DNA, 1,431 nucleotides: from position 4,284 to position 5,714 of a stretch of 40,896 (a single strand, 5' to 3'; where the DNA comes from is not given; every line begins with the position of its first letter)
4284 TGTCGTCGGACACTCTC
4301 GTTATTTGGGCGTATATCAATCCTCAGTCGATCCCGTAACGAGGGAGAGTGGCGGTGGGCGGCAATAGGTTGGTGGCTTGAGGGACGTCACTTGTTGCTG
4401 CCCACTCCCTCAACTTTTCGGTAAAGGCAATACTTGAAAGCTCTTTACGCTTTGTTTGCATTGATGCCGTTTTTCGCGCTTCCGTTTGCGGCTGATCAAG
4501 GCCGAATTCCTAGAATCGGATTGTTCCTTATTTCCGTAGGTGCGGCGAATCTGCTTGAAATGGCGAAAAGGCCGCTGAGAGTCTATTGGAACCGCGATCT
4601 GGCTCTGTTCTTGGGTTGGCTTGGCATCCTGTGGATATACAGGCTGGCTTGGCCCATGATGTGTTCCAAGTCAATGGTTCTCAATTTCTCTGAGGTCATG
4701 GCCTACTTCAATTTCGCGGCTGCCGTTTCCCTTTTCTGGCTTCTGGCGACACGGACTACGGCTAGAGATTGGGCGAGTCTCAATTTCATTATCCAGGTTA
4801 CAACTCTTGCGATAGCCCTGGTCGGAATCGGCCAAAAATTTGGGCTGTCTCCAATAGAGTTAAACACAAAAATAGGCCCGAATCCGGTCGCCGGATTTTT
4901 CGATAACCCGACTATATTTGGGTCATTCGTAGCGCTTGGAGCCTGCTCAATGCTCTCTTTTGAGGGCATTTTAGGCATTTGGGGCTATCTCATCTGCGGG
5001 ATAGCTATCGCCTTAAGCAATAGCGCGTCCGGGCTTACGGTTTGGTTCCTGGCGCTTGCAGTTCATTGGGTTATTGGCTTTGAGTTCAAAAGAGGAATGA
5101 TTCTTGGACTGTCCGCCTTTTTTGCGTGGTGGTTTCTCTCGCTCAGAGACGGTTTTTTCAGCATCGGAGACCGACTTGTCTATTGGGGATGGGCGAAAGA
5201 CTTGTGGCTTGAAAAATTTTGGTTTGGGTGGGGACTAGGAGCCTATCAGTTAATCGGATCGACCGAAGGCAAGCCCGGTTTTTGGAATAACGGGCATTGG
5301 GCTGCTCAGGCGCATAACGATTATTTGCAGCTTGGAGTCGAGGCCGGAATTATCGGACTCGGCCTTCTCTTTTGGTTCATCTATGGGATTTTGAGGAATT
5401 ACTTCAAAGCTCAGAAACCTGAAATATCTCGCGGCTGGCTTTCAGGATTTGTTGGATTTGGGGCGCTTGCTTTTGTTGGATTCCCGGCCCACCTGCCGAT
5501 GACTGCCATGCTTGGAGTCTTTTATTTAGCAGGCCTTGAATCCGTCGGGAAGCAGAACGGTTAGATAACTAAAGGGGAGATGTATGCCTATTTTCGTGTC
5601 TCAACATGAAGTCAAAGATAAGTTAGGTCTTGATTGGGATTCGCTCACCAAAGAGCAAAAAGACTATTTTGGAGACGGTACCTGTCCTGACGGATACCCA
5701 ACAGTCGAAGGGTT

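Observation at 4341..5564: Wzy_C / O-antigen-ligase-family membrane enzyme inserted as a moron between head and tail genes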

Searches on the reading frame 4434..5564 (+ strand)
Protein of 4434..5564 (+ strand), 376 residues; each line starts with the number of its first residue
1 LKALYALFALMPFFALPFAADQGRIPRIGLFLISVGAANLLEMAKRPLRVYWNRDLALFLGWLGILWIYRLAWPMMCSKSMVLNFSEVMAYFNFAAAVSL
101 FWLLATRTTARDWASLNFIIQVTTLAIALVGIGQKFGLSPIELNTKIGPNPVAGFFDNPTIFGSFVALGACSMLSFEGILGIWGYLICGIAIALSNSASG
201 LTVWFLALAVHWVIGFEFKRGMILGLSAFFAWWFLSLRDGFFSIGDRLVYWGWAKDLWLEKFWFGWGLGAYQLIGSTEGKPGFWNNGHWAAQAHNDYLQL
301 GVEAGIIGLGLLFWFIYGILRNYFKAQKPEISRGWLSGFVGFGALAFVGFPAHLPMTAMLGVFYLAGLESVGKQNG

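Call 3: search_protein_families(library=pfam, proteins=[window:4434-5564:+], max_evalue=0.1)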
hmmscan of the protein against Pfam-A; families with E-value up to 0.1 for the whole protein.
window:4434-5564:+ (376 aa): 1 family
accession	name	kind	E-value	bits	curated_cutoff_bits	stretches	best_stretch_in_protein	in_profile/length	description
PF04932.20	Wzy_C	-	5.2e-10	39.7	31.7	1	185-312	3-148/149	O-Antigen ligase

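Call 9: search_protein_families(library=phrogs, proteins=[window:4434-5564:+], max_evalue=0.01)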
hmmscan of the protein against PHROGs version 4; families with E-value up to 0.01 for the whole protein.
window:4434-5564:+ (376 aa): 0 families

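Call 10: find_homologous_proteins(query=window:4434-5564:+)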
Query window:4434-5564:+ (376 aa): 3 proteins with E <= 0.001 among 8000 candidates.
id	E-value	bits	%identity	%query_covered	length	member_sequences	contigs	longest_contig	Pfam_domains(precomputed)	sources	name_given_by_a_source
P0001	7.7e-249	844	100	100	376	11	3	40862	PF04932.21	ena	-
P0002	3.4e-4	38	31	30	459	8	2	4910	PF04932.21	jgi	-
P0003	4.1e-4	38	32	28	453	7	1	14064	PF04932.21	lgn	-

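Call 12: search_protein_families(library=ncbifam, proteins=[window:4434-5564:+], max_evalue=0.1)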
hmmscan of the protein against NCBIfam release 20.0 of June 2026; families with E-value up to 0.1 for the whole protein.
window:4434-5564:+ (376 aa): 0 families

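Call 13: search_solved_structures(query=window:4434-5564:+, max_evalue=10, show_alignments=3)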
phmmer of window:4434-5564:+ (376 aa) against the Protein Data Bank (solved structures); distinct sequences matched with E-value up to 10: 0.

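Call 14: find_encoding_contigs(protein=P0001, flank=10000, max_places=6)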
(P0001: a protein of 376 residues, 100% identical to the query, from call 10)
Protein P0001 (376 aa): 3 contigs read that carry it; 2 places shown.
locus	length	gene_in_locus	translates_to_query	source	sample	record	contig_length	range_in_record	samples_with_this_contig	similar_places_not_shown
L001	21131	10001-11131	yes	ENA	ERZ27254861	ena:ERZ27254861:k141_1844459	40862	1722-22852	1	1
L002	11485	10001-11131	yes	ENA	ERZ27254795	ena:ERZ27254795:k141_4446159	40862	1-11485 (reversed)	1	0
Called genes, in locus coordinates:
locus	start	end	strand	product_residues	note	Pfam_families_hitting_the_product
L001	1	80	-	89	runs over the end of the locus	-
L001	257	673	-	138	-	PF23864:DUF7222 (weak)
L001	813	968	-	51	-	-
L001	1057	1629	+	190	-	-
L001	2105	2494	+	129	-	-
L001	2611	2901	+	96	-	-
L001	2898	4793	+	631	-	-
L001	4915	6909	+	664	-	-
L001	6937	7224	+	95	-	PF09723:Zn_ribbon_8 (weak)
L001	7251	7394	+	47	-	-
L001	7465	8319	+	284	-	-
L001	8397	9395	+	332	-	-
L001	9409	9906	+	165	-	-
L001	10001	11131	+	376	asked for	PF04932:Wzy_C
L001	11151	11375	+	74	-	-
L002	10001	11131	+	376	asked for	PF04932:Wzy_C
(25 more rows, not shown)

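Call 15: search_dna_similar(query=window:4434-5564:+, collection=phages, mode=protein, max_evalue=0.001)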
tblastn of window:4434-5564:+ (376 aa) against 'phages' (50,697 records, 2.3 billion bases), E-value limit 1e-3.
No match.

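Call 18: search_protein_representatives(protein=window:4434-5564:+)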
Query: 376 residues. Proteins with E-value up to 0.001 (for the whole library): 349; up to 1e-10: 11; up to 1e-30: 1. The best 150 are listed.
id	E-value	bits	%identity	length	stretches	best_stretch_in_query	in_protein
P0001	2.4e-249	843.7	100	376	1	1-376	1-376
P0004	9.0e-16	74.5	27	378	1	5-369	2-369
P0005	9.4e-13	64.5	28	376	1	52-364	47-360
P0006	1.0e-12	64.4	28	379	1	18-376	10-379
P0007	1.7e-12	63.7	34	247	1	153-370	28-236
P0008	2.7e-12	63.0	23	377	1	8-374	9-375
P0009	6.8e-12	61.7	34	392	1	94-367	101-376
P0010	1.8e-11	60.3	44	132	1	133-218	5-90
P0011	2.7e-11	59.7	34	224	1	150-367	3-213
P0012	7.1e-11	58.3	34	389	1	147-366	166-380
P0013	1.0e-10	57.8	27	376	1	22-366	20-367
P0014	2.2e-10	56.7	25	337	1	47-364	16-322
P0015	2.8e-10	56.4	27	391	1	52-371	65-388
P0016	3.5e-10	56.1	35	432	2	247-374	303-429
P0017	3.9e-10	55.9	26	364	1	52-366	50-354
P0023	1.8e-09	53.7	25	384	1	10-376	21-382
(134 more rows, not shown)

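Call 22: find_homologous_proteins(query=A1, max_evalue=0.00001)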
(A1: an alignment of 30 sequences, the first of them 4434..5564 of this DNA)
Query A1 (30 sequences) (376 aa, profile of the alignment): 133 proteins with E <= 0.00001 among 8000 candidates; the best 120 are listed.
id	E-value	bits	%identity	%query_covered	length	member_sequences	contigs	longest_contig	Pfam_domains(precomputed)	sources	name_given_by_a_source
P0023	1.0e-104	369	25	98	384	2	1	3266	PF04932.21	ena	-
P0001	2.0e-102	361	100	100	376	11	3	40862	PF04932.21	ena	-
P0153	7.3e-99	349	25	97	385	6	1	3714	PF04932.21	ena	-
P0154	2.1e-29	121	24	31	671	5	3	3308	PF13431.13,PF13414.13,PF13176.13,PF13428.13,PF13374.13,PF14559.13,PF13371.13,PF00515.35,PF13424.13,PF21033.5,PF13432.13,PF13181.13,PF07719.24,PF13174.13,PF04932.21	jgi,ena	-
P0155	4.8e-29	120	31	23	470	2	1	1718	PF04932.21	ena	-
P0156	1.5e-24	105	25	50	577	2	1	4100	PF04932.21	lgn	-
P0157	1.8e-23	101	38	17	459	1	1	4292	PF04932.21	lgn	-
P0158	1.4e-22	98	33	20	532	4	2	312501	PF04932.21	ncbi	-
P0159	3.2e-22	97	37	25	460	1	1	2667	PF04932.21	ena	-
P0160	4.2e-22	97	43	11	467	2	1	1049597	PF04932.21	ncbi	-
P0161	9.7e-22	96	35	19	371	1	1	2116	PF04932.21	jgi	jgi:O-antigen ligase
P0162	2.1e-19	88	27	26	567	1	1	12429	PF04932.21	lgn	-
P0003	4.3e-19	87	32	28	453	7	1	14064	PF04932.21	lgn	-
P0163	6.5e-19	86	29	11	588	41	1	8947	PF14559.13,PF13431.13,PF13414.13,PF07719.24,PF04932.21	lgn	-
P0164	6.7e-19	86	30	28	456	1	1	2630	PF04932.21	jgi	jgi:O-antigen ligase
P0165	2.7e-18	84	31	17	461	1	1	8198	PF04932.21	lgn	-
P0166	3.3e-18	84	30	40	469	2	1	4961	PF04932.21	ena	-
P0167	4.1e-18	84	32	30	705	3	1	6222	PF14559.13,PF13431.13,PF25058.2,PF00515.35,PF13424.13,PF13432.13,PF13428.13,PF13181.13,PF07719.24,PF04932.21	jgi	jgi:O-antigen ligase/Tfp pilus assembly protein PilF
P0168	5.0e-18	83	28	19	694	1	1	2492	PF14559.13,PF04932.21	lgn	-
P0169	7.3e-18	83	30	28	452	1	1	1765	PF04932.21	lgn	-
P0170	2.1e-17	81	31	28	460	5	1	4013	PF04932.21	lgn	-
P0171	2.8e-17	81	-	-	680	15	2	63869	PF04932.21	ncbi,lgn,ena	-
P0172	3.2e-17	81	35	20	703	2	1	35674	PF14559.13,PF11846.15,PF00515.35,PF13424.13,PF13428.13,PF13181.13,PF07719.24,PF04932.21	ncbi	ncbi:MAG: Wzy polymerase domain-containing protein [Thermotogota bacterium]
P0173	3.4e-17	81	33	24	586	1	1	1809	PF14559.13,PF04932.21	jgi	jgi:O-antigen ligase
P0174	3.6e-17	80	69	4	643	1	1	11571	PF14559.13,PF13431.13,PF13414.13,PF13371.13,PF00515.35,PF13432.13,PF07719.24,PF04932.21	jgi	jgi:O-antigen ligase/Flp pilus assembly protein TadD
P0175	6.2e-17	80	32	15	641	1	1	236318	PF04932.21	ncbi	-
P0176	1.1e-16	79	42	9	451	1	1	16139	PF04932.21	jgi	-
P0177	1.4e-16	79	37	18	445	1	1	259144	PF04932.21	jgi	jgi:O-antigen ligase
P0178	4.0e-16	77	32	13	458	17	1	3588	PF04932.21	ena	-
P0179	4.7e-16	77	30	11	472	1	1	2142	PF04932.21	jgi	jgi:putative inorganic carbon (HCO3(-)) transporter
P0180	8.7e-16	76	29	19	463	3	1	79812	PF04932.21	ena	-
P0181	2.3e-15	75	25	32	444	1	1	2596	PF04932.21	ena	-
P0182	4.2e-15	74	31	28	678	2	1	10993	PF14853.13,PF13428.13,PF14559.13,PF17874.8,PF11846.15,PF00515.35,PF13424.13,PF13432.13,PF13181.13,PF07719.24,PF13174.13,PF04932.21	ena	-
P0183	5.0e-15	73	35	20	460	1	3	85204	PF04932.21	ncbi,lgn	-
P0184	5.3e-15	73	28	28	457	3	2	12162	PF04932.21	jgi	jgi:O-antigen ligase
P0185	7.5e-15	73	33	7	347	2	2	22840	PF04932.21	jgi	-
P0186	7.6e-15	73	32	27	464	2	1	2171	PF04932.21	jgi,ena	-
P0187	1.0e-14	72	29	28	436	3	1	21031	PF04932.21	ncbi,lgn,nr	ncbi:MAG TPA: O-antigen ligase family protein [Terriglobales bacterium]|nr:O-antigen ligase family p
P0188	1.2e-14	72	59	6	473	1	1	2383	PF04932.21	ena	-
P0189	1.4e-14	72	31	29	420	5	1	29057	PF04932.21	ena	-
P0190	4.7e-14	70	32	19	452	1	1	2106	PF04932.21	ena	-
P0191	7.2e-14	70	31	34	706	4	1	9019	PF14559.13,PF09976.16,PF23914.2,PF00515.35,PF13424.13,PF13432.13,PF13181.13,PF07719.24,PF04932.21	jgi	-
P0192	8.6e-14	69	33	19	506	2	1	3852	PF04932.21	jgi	jgi:O-antigen ligase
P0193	8.9e-14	69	28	24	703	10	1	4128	PF04932.21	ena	-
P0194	1.4e-13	69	80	4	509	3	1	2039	PF04932.21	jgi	-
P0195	1.9e-13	68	32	28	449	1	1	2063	PF04932.21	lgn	-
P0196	5.1e-13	67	24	38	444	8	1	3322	PF04932.21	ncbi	-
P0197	5.1e-13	67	32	19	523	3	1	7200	PF04932.21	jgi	jgi:O-antigen ligase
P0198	5.7e-13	67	46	8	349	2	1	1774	PF04932.21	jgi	jgi:O-antigen ligase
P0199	6.1e-13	67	69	3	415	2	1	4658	PF04932.21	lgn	-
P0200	6.6e-13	66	33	18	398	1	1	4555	PF04932.21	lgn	-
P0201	7.2e-13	66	67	5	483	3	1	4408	PF04932.21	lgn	-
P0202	8.1e-13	66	34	27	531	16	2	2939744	PF04932.21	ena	-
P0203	8.1e-13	66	32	20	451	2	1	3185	PF04932.21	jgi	-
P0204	9.2e-13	66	-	-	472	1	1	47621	PF04932.21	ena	-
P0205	1.2e-12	66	33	23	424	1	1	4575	PF04932.21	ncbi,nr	ncbi:MAG: O-antigen ligase family protein [Acidobacteria bacterium]|nr:O-antigen ligase family prote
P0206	1.2e-12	66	24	26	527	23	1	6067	PF04932.21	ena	-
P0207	1.4e-12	65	41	12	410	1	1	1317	PF04932.21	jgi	jgi:O-antigen ligase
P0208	1.5e-12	65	88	2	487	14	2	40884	PF04932.21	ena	-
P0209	1.7e-12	65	30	35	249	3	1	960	PF04932.21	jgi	jgi:O-antigen ligase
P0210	1.9e-12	65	27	53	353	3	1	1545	PF04932.21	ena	-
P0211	1.9e-12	65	-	-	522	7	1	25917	PF04932.21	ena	-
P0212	1.9e-12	65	28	19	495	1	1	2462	PF04932.21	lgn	-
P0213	3.2e-12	64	31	27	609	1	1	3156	PF14559.13,PF13414.13,PF07719.24,PF04932.21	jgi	-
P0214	3.4e-12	64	30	35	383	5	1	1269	PF04932.21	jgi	jgi:O-antigen ligase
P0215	4.3e-12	64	28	20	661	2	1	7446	PF04932.21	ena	-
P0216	4.3e-12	64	-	-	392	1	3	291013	PF04932.21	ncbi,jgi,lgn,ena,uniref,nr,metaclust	ncbi:MAG: hypothetical protein UV73_C0001G0063 [Candidatus Gottesmanbacteria bacterium GW2011_GWA2_4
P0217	6.8e-12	63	38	13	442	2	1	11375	PF04932.21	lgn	-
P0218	7.8e-12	63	27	18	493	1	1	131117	PF04932.21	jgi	jgi:putative inorganic carbon (hco3(-)) transporter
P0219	1.2e-11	62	27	23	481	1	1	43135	PF04932.21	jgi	jgi:O-antigen ligase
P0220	1.3e-11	62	32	20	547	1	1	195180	PF04932.21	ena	-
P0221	1.8e-11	62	25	17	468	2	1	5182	PF04932.21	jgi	jgi:hypothetical protein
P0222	3.0e-11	61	32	10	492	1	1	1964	PF04932.21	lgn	-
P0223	5.1e-11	60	29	24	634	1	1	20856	PF14559.13,PF13432.13,PF13428.13,PF07719.24,PF04932.21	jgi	jgi:O-antigen ligase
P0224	1.1e-10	59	40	13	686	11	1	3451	PF14559.13,PF13431.13,PF13414.13,PF13181.13,PF07719.24,PF04932.21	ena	-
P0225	1.1e-10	59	24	50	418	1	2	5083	PF04932.21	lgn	-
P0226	1.4e-10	59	26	41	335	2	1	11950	PF04932.21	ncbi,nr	ncbi:TPA: hypothetical protein DEP86_02490, partial [Candidatus Uhrbacteria bacterium]|nr:hypothetic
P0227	2.7e-10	58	32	19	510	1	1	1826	PF04932.21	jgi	jgi:O-antigen ligase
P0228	3.6e-10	57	-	-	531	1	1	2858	PF04932.21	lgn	-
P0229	3.7e-10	57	28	39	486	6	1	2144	PF04932.21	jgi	jgi:O-antigen ligase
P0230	4.2e-10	57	25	52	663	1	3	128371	PF04932.21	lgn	-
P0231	5.1e-10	57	30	20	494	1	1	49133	PF04932.21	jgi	jgi:O-antigen ligase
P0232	5.9e-10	57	27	19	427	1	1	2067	PF04932.21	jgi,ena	-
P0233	6.5e-10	57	40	9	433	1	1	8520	PF04932.21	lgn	-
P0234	7.8e-10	56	31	14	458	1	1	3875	PF04932.21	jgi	jgi:O-antigen ligase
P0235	1.1e-9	56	25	19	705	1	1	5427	PF04932.21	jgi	jgi:hypothetical protein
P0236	2.1e-9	55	33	19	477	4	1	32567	PF04932.21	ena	-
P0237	5.0e-9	54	26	27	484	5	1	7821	PF04932.21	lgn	-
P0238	6.0e-9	53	26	40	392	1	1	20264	PF04932.21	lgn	-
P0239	6.1e-9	53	52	6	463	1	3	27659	PF04932.21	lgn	-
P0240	6.2e-9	53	27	35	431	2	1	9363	PF04932.21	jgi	-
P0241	7.8e-9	53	31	46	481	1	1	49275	PF04932.21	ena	-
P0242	8.1e-9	53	47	4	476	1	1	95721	PF04932.21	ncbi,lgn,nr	ncbi:MAG TPA: O-antigen ligase family protein [Sphingomonas sp.]|nr:O-antigen ligase family protein 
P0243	8.7e-9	53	28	25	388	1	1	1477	PF04932.21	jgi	-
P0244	9.4e-9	53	26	48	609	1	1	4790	PF14559.13,PF13432.13,PF13428.13,PF07719.24,PF04932.21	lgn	-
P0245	9.8e-9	53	29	11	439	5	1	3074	PF19358.5,PF04932.21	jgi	jgi:probable O-glycosylation ligase (exosortase A-associated)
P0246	1.3e-8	52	26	23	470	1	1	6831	PF04932.21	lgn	-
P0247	1.4e-8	52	27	17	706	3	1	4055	PF04932.21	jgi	-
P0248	1.7e-8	52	31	19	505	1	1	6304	PF04932.21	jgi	jgi:O-antigen ligase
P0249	1.7e-8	52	30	21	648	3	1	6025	PF13431.13,PF23914.2,PF13414.13,PF13428.13,PF13374.13,PF14559.13,PF00515.35,PF13424.13,PF13432.13,PF13181.13,PF07719.24,PF04932.21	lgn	-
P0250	1.8e-8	52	28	16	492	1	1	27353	PF04932.21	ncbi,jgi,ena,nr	ncbi:MAG TPA: O-antigen ligase family protein [Solirubrobacterales bacterium]|nr:O-antigen ligase fa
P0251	2.1e-8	52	25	17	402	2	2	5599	PF04932.21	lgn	-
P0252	3.8e-8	51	27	14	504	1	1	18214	PF04932.21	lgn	-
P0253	4.3e-8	51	29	18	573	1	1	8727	PF13428.13,PF04932.21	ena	-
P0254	4.8e-8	50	-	-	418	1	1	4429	PF04932.21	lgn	-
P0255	5.4e-8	50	31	16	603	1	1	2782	PF04932.21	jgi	jgi:hypothetical protein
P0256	7.5e-8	50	-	-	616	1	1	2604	PF14559.13,PF13428.13,PF04932.21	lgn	-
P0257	8.1e-8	50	29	12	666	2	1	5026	PF13428.13,PF04932.21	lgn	-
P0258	8.4e-8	50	32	20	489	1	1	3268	PF04932.21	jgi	jgi:O-antigen ligase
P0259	9.7e-8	49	-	-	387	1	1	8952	PF19358.5,PF04932.21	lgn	-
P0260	1.4e-7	49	24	23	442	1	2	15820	PF04932.21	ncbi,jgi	jgi:O-antigen ligase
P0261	2.9e-7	48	27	16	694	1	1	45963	PF13414.13,PF04932.21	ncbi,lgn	-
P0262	3.1e-7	48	-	-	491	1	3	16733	PF04932.21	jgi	jgi:hypothetical protein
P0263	4.0e-7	47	30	16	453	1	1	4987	PF04932.21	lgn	-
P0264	4.1e-7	47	29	21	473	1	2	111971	PF04932.21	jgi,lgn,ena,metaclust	metaclust:\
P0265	4.5e-7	47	28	29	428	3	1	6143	PF04932.21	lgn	-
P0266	4.8e-7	47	24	59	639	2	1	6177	PF04932.21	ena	-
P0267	4.8e-7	47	20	20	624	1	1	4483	PF13414.13,PF13432.13,PF13428.13,PF07719.24,PF04932.21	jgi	jgi:tetratricopeptide (TPR) repeat protein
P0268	6.1e-7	47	31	22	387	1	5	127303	PF04932.21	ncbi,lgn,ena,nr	ncbi:MAG: O-antigen polymerase [Nitrospirae bacterium]|nr:MAG: O-antigen polymerase [Nitrospirota ba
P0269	6.3e-7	47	-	-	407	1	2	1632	PF04932.21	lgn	-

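Call 23: find_encoding_contigs(protein=P0004, flank=10000, max_places=4)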
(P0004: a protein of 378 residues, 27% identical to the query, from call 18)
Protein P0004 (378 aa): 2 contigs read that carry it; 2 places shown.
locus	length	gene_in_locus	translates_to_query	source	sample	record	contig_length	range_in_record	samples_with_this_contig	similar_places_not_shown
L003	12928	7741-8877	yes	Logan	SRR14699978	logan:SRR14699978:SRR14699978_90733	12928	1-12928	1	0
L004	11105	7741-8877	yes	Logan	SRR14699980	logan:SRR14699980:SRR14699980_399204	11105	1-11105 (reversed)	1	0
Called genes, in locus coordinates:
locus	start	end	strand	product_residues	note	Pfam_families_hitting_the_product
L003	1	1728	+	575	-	?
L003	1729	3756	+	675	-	-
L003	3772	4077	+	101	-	-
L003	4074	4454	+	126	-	PF09723:Zn_ribbon_8 (weak)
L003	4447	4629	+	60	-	-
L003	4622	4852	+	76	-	-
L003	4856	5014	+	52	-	-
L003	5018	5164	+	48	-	-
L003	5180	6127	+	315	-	-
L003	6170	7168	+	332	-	-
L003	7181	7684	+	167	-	-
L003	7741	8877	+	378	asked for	PF04932:Wzy_C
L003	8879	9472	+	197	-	-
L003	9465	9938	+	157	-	-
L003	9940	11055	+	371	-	-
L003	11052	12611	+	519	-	-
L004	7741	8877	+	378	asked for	PF04932:Wzy_C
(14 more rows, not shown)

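Call 24: find_encoding_contigs(protein=P0023, flank=10000, max_places=4)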
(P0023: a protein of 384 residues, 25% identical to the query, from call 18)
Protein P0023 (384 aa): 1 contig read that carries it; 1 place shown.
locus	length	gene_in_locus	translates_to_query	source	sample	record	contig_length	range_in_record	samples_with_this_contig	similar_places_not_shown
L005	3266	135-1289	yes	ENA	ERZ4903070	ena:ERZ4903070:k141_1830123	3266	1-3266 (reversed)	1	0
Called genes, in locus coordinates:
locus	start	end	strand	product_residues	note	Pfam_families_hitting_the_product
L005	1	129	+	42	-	?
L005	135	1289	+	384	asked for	PF04932:Wzy_C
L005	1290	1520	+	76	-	PF24175:SU10_adaptor (weak)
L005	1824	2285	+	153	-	PF24175:SU10_adaptor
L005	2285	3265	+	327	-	?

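Call 25: find_encoding_contigs(protein=P0153, flank=10000, max_places=4)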
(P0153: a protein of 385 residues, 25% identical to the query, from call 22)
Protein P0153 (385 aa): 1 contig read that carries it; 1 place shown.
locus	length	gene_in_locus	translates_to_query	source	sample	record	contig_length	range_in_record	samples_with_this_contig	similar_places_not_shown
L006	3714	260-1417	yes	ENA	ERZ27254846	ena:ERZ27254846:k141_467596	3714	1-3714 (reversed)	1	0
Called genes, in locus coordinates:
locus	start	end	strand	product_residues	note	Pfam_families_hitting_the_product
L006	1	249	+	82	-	?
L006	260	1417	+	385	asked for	PF04932:Wzy_C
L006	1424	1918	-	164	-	PF13392:HNH_3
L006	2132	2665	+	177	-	-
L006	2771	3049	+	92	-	-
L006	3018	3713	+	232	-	?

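Call 27: find_encoding_contigs(protein=P0005, flank=10000, max_places=3)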
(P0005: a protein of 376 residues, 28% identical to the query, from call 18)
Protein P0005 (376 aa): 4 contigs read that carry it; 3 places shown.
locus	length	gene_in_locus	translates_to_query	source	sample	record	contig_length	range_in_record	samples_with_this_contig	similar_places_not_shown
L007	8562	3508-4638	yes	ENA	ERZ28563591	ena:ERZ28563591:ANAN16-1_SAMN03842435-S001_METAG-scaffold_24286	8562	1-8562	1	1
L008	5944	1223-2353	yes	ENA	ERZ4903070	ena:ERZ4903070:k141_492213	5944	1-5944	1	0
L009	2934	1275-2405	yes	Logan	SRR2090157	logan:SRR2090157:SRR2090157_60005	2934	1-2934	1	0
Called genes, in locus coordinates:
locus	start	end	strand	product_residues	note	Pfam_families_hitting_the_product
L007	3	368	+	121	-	?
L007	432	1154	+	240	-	-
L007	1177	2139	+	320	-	-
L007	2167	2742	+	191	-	PF01844:HNH (faint), PF13391:HNH_2 (weak)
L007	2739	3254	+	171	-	-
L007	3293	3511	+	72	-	-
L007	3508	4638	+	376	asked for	PF04932:Wzy_C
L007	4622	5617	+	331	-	PF24175:SU10_adaptor (weak)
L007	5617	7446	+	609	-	-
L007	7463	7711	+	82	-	-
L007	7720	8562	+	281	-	?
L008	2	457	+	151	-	?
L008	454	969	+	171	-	-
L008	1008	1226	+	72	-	-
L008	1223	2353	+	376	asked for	PF04932:Wzy_C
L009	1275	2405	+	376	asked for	PF04932:Wzy_C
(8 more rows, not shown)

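Call 28: find_encoding_contigs(protein=P0006, flank=10000, max_places=3)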
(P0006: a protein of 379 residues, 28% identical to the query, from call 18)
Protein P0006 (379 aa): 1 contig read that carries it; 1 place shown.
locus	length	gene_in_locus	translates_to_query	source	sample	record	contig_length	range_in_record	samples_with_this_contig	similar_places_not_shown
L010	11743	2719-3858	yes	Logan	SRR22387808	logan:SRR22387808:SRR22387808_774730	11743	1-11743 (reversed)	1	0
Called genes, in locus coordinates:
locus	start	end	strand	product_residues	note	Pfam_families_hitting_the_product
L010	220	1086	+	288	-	-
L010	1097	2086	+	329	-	-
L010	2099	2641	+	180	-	-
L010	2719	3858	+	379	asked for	PF04932:Wzy_C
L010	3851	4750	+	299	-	-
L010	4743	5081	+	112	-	-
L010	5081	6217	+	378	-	PF24175:SU10_adaptor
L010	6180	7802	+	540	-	-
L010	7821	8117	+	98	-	-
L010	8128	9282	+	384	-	-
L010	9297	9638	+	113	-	-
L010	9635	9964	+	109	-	-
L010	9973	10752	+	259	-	-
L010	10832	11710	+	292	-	-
